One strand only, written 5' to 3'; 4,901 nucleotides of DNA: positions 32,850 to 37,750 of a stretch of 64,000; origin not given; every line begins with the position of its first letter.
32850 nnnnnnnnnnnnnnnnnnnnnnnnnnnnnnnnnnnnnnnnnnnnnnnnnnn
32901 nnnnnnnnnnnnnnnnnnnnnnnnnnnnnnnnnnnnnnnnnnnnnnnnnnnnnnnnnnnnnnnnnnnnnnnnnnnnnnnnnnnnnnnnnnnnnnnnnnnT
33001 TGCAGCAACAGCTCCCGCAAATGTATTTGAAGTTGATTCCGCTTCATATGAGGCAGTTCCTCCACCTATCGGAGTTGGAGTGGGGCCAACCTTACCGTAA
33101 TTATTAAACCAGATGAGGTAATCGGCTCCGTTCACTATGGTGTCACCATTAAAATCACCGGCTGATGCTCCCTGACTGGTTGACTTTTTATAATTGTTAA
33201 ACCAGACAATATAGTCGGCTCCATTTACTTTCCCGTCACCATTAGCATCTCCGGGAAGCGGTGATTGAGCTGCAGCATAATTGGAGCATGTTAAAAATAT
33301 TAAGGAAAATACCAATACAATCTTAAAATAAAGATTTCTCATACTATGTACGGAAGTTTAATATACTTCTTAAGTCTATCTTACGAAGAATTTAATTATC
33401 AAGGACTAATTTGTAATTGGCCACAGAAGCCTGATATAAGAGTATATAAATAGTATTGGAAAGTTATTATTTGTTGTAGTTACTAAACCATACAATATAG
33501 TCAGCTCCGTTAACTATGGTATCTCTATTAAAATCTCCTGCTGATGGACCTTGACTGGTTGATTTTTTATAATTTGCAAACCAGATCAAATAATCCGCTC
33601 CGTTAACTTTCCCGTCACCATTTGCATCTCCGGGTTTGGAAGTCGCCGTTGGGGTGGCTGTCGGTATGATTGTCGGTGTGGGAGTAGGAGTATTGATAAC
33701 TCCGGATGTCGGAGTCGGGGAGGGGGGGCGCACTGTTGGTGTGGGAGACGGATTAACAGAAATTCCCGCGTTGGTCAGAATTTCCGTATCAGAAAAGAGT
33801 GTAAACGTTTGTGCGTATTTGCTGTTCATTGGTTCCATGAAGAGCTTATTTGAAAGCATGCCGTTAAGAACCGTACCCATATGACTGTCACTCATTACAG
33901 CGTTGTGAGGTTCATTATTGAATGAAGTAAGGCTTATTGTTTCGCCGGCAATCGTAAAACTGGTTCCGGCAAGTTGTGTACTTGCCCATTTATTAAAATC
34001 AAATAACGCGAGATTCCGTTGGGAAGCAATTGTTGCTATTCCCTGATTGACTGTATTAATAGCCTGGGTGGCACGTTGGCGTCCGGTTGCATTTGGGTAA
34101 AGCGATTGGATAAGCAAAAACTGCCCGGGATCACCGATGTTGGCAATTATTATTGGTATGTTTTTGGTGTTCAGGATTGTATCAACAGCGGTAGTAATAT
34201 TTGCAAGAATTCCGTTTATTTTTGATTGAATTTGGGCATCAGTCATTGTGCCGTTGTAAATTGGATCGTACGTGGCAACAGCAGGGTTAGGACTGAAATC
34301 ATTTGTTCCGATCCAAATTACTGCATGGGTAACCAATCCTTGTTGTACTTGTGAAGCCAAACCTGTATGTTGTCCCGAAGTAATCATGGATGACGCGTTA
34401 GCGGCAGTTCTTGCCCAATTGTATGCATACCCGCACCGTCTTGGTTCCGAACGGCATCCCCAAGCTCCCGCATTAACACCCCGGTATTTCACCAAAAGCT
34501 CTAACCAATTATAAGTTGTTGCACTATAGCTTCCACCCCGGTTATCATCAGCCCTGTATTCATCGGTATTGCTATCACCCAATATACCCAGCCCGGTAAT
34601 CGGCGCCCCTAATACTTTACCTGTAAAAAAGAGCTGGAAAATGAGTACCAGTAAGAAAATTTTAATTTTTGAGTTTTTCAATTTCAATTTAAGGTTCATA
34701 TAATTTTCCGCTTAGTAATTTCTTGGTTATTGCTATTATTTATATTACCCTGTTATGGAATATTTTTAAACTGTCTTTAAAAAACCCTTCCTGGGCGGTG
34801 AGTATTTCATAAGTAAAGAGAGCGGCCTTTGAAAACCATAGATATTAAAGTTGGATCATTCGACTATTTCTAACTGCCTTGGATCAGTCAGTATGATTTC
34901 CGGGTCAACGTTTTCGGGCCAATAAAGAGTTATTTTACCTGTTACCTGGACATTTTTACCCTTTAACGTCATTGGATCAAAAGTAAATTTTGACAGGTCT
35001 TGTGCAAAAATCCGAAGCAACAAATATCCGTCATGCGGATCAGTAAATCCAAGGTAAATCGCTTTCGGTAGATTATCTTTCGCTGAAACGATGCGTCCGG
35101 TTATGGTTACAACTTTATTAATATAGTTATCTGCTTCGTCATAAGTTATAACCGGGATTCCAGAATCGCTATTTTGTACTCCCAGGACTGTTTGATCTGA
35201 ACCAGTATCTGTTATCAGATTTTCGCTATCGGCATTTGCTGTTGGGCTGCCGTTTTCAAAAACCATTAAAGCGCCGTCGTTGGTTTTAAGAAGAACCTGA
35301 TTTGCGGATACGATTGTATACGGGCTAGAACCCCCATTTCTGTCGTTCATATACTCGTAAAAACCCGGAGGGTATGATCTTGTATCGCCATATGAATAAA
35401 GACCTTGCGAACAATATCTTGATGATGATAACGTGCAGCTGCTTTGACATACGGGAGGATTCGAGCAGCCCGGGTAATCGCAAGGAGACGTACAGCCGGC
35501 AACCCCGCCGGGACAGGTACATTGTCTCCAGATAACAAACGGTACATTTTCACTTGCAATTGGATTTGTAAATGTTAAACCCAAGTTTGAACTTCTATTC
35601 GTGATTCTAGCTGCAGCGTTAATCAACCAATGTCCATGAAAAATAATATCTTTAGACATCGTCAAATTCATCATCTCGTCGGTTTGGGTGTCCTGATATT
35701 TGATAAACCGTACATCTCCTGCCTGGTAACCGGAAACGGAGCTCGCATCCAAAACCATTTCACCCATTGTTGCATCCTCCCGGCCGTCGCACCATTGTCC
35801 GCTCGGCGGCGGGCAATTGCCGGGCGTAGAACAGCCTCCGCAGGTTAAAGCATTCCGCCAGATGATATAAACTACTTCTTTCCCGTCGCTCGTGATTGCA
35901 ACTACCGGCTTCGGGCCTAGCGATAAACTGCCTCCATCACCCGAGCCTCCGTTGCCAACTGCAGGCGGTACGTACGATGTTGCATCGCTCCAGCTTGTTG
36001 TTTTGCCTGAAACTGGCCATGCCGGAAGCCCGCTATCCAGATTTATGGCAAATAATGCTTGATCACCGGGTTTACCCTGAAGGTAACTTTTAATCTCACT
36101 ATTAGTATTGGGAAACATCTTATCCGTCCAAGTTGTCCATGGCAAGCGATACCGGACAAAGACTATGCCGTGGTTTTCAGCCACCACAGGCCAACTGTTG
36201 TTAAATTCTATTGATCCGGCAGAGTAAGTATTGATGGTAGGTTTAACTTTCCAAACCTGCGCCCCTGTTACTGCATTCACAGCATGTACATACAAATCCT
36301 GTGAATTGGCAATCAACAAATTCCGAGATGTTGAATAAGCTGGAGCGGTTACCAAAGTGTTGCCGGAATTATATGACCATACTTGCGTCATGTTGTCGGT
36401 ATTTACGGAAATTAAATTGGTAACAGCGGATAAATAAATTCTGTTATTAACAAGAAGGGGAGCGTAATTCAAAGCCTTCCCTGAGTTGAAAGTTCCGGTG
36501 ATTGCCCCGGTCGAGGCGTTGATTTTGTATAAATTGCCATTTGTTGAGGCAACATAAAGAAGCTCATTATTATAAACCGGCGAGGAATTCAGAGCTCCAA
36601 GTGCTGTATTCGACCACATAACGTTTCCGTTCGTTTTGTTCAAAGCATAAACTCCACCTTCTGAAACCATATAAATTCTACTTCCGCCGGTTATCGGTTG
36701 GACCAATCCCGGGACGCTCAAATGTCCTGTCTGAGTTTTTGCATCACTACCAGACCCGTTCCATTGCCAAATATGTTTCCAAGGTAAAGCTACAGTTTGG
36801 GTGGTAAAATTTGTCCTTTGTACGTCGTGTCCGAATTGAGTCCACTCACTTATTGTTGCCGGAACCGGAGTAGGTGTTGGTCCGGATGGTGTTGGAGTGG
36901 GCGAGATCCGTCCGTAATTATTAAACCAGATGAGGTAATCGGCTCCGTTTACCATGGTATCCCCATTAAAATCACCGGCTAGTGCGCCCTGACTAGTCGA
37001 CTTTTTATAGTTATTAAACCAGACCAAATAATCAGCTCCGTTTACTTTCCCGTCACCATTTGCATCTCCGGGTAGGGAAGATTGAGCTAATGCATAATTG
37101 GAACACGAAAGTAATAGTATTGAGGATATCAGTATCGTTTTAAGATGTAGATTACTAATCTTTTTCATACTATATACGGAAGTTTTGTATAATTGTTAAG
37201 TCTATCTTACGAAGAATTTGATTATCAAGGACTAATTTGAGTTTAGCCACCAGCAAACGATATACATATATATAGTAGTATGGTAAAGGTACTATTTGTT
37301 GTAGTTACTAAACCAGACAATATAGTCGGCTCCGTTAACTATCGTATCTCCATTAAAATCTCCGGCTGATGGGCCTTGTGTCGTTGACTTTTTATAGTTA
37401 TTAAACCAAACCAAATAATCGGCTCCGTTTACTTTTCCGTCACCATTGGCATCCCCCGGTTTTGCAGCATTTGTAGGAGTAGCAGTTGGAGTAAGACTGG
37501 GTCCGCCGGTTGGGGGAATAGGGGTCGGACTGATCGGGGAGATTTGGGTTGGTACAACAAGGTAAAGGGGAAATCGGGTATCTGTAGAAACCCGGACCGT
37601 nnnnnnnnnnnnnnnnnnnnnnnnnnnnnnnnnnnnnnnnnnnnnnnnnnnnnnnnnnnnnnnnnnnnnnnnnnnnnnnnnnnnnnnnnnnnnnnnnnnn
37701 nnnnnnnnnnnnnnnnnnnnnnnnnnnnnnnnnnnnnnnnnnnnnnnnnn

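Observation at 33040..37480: Segmental duplication of a ~600-bp junction (dockerin-promoter-dockerin) creating two tandem gene pairs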

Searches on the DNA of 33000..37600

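Call 28: search_rna_families(source=window, start=33000, end=37600, threshold=evalue, max_evalue=1)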
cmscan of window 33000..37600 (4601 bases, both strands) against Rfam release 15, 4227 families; matches with E-value up to 1: 0.
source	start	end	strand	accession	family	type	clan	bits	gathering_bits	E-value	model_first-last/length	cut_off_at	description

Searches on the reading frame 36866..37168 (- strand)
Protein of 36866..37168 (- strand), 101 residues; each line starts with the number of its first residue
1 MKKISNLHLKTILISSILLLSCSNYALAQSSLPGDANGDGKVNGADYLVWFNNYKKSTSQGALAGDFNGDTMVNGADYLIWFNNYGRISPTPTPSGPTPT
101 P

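Call 31: find_related_loci(query=window:36866-37168:-, collection=metagenome_contigs, flank=5000)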
Query seq(101 aa) (101 aa) in metagenome_contigs; peptide patterns used: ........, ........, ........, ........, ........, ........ (x = any residue, [..] = any of these).
598 stretches matched a pattern (row limit reached: there are more); 69 encode a relative of the query (tblastn E <= 1e-3); 68 distinct loci.
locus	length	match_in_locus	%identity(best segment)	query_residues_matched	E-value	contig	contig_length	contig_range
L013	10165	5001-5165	62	19-89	7e-21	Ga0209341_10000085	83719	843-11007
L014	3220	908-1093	61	33-90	2e-20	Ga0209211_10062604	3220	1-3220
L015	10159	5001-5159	61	34-87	2e-20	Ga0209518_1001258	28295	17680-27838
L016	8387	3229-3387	61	34-87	2e-20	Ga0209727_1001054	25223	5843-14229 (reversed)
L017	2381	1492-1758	42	6-94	8e-20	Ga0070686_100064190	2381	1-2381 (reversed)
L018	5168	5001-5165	62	19-89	7e-21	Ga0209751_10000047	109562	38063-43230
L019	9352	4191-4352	58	14-85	1e-17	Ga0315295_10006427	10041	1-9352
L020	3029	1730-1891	57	32-88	3e-17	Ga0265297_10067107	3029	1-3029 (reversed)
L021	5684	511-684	53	30-87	6e-17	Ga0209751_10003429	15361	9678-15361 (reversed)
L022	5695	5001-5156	60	33-85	3e-15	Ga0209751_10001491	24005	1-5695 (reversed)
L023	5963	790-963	57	34-87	5e-15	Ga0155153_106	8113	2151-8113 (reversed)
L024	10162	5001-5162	48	33-86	2e-14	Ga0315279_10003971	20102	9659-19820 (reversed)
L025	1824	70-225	54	33-87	2e-13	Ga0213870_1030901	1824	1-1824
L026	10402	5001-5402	45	28-92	3e-12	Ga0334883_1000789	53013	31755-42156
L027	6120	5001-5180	49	33-93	4e-12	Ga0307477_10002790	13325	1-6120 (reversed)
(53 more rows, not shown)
